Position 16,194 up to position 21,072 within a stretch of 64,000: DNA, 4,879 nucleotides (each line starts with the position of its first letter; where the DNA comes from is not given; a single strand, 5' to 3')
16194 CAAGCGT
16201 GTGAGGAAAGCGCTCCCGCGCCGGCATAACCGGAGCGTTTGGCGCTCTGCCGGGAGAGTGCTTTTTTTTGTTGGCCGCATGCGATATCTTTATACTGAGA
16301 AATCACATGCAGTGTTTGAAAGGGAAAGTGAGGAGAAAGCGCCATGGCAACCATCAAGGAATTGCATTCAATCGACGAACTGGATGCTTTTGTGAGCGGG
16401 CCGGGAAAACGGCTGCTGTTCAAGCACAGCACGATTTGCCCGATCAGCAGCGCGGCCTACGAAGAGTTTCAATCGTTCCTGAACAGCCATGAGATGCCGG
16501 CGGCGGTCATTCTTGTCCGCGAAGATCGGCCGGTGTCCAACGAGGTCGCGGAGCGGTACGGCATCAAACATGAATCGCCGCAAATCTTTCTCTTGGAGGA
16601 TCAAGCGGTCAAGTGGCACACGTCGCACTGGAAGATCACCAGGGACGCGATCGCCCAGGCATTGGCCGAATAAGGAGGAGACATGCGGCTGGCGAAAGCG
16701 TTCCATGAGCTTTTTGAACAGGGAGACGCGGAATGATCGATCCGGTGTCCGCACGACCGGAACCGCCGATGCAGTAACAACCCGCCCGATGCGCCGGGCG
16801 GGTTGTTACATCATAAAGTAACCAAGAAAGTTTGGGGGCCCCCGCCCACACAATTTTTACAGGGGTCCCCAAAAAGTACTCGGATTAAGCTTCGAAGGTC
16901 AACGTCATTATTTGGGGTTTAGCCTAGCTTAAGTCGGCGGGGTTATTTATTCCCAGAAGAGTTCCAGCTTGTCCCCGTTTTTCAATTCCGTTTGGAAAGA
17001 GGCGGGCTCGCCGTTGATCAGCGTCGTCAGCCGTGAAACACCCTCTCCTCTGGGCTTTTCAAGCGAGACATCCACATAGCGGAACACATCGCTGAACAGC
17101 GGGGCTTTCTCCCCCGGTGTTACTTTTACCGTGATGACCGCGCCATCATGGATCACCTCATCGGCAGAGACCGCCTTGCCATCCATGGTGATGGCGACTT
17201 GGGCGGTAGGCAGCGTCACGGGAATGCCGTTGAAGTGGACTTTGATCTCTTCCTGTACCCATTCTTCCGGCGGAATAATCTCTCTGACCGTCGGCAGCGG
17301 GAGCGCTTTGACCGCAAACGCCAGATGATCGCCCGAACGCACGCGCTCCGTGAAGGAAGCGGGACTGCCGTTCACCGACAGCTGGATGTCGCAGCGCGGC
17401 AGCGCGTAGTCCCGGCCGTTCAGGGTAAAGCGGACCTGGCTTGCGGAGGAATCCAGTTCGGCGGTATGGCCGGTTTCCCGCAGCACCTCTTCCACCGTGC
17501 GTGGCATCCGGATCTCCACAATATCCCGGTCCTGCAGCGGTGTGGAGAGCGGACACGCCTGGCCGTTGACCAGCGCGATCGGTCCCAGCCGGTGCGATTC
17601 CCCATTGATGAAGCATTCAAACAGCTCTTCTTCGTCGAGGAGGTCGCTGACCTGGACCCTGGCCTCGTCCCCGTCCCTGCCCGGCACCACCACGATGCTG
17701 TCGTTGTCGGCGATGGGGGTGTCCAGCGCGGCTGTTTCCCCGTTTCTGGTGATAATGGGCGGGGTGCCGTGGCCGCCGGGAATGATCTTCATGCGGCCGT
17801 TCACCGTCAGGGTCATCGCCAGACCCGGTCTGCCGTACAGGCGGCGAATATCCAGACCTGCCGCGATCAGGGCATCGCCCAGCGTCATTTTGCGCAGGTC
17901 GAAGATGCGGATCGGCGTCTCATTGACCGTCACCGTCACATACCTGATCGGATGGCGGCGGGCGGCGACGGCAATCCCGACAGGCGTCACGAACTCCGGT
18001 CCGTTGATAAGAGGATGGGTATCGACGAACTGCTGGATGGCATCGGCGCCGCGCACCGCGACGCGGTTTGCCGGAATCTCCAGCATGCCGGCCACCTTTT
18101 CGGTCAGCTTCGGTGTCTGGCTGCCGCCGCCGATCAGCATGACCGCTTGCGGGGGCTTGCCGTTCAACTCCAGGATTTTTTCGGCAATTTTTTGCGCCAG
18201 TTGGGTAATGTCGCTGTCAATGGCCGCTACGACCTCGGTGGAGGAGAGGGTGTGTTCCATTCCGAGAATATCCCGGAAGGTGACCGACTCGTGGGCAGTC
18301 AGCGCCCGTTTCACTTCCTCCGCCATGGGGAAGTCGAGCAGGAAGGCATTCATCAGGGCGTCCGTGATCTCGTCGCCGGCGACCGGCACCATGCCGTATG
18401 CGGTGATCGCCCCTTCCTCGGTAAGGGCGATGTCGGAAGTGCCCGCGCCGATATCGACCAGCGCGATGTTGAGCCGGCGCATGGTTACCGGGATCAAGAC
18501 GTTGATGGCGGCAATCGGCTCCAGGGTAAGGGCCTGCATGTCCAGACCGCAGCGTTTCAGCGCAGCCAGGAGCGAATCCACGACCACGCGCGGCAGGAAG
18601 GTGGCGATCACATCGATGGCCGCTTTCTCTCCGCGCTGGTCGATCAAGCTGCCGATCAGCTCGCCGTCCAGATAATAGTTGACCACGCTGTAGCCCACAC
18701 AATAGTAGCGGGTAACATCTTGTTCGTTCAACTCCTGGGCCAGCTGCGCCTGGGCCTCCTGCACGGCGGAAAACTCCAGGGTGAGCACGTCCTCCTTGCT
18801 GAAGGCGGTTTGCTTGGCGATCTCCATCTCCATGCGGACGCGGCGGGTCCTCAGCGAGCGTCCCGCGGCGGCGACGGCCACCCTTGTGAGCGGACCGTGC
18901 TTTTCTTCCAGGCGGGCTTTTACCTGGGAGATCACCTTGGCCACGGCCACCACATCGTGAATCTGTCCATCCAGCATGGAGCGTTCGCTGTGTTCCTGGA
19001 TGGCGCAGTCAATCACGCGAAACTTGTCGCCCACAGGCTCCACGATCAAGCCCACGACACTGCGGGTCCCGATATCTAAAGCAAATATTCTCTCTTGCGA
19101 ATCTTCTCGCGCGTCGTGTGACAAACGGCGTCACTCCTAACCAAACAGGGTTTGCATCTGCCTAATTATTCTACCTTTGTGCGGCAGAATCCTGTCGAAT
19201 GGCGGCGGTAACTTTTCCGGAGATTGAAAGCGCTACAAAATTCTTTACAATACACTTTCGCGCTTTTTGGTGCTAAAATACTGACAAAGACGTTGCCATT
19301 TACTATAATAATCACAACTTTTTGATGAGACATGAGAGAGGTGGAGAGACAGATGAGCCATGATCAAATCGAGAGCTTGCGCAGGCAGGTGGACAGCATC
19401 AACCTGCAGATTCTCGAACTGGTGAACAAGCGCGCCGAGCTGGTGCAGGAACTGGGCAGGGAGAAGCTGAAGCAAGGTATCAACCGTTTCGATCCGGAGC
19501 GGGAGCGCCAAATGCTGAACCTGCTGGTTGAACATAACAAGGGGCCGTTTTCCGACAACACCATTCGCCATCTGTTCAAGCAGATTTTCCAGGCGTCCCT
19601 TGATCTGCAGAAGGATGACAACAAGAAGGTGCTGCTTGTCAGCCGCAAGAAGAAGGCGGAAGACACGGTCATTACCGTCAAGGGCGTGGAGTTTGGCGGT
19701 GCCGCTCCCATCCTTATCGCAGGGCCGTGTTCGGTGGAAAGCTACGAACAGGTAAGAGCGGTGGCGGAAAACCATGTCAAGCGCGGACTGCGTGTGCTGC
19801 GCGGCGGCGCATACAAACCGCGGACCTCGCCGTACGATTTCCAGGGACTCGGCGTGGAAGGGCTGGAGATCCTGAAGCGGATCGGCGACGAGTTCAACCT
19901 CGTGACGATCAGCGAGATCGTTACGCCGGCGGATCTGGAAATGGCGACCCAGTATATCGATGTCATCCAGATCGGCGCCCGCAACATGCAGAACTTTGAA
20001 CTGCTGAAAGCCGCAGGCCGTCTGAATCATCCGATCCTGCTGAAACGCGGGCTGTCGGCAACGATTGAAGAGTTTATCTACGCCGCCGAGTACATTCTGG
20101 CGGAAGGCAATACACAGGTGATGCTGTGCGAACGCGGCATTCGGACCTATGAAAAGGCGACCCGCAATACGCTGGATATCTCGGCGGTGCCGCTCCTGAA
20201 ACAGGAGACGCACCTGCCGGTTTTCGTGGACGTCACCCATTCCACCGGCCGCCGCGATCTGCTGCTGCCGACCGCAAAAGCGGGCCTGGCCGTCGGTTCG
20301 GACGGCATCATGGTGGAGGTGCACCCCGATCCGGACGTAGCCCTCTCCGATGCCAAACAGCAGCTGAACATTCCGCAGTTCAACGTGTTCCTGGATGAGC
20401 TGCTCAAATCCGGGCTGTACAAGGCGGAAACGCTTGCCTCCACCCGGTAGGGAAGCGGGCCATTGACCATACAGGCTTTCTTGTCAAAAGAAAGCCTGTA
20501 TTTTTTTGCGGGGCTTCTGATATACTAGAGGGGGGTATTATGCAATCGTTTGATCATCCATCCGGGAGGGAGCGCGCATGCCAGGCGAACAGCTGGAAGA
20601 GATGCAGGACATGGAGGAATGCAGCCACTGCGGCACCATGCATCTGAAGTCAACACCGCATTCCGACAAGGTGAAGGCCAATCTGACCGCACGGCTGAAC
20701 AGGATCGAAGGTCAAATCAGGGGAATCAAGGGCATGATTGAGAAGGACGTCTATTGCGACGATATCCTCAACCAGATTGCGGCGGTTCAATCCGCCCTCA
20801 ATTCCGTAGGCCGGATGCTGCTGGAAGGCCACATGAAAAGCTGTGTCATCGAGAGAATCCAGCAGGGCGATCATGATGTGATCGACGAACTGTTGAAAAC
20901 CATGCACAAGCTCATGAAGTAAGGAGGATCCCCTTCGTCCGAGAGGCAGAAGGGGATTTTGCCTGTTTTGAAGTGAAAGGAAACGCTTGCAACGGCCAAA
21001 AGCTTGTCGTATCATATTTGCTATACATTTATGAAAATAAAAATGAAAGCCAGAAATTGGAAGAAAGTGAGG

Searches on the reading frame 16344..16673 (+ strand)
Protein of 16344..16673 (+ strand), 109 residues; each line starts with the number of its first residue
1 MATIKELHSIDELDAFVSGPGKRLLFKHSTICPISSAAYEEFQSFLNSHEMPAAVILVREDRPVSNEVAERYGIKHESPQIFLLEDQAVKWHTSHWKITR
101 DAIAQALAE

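Call 15: search_protein_families(library=pfam, proteins=[window:16344-16673:+], max_evalue=0.001)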
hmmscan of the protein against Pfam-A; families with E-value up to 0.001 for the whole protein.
window:16344-16673:+ (109 aa): 1 family
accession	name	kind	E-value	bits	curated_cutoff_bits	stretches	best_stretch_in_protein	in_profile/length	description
PF11009.14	BrxC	-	1.2e-32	112.2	24.2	1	5-103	1-102/102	Monothiol bacilliredoxin BrxC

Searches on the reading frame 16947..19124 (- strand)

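Call 14: search_protein_families(library=pfam, proteins=[window:16947-19124:-], max_evalue=0.001)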
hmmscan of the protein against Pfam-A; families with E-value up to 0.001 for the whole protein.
window:16947-19124:- (725 aa): 6 families
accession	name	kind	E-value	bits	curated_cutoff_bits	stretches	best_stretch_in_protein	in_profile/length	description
PF02597.26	ThiS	-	3.3e-12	47.2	22.5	0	698-723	42-70/76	ThiS family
PF14450.12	FtsA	-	3.6e-12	47.2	31.8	1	221-383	1-127/127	Cell division protein FtsA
PF02824.27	TGS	-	2e-08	34.6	22.2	1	516-538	36-58/60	TGS domain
PF11104.14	PilM_2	-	2.8e-08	33.5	27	1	16-384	2-335/340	Type IV pilus assembly protein PilM;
PF06723.19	MreB_Mbl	-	1.8e-05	24.2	27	1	197-352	124-301/327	MreB/Mbl protein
PF14451.12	Ub-Mut7C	-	4.4e-05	23.7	23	0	582-602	52-72/81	Mut7-C ubiquitin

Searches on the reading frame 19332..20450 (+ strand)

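Call 15: search_protein_families(library=pfam, proteins=[window:19332-20450:+], max_evalue=0.001)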
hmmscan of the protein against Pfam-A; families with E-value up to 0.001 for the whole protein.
window:19332-20450:+ (372 aa): 3 families
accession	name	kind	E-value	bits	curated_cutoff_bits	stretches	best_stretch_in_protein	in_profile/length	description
PF00793.26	DAHP_synth_1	-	6.1e-85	284.8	25.5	1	114-354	4-258/270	DAHP synthetase I family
PF01817.26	CM_2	-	8.7e-21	74.4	27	1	16-94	1-80/80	Chorismate mutase type II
PF03102.20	NeuB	-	3.5e-05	23.8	22.1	1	173-297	53-175/241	NeuB family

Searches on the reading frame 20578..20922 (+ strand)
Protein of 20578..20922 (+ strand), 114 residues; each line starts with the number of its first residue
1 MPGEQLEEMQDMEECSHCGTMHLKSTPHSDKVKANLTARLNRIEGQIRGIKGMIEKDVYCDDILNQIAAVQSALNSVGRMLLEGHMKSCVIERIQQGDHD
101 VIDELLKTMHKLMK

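Call 15: search_protein_families(library=pfam, proteins=[window:20578-20922:+], max_evalue=0.001)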
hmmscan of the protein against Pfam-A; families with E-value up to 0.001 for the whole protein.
window:20578-20922:+ (114 aa): 1 family
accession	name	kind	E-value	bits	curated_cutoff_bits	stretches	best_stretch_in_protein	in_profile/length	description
PF02583.22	Trns_repr_metal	-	1.4e-30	105.9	22.8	1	33-111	2-78/78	Metal-sensitive transcriptional repressor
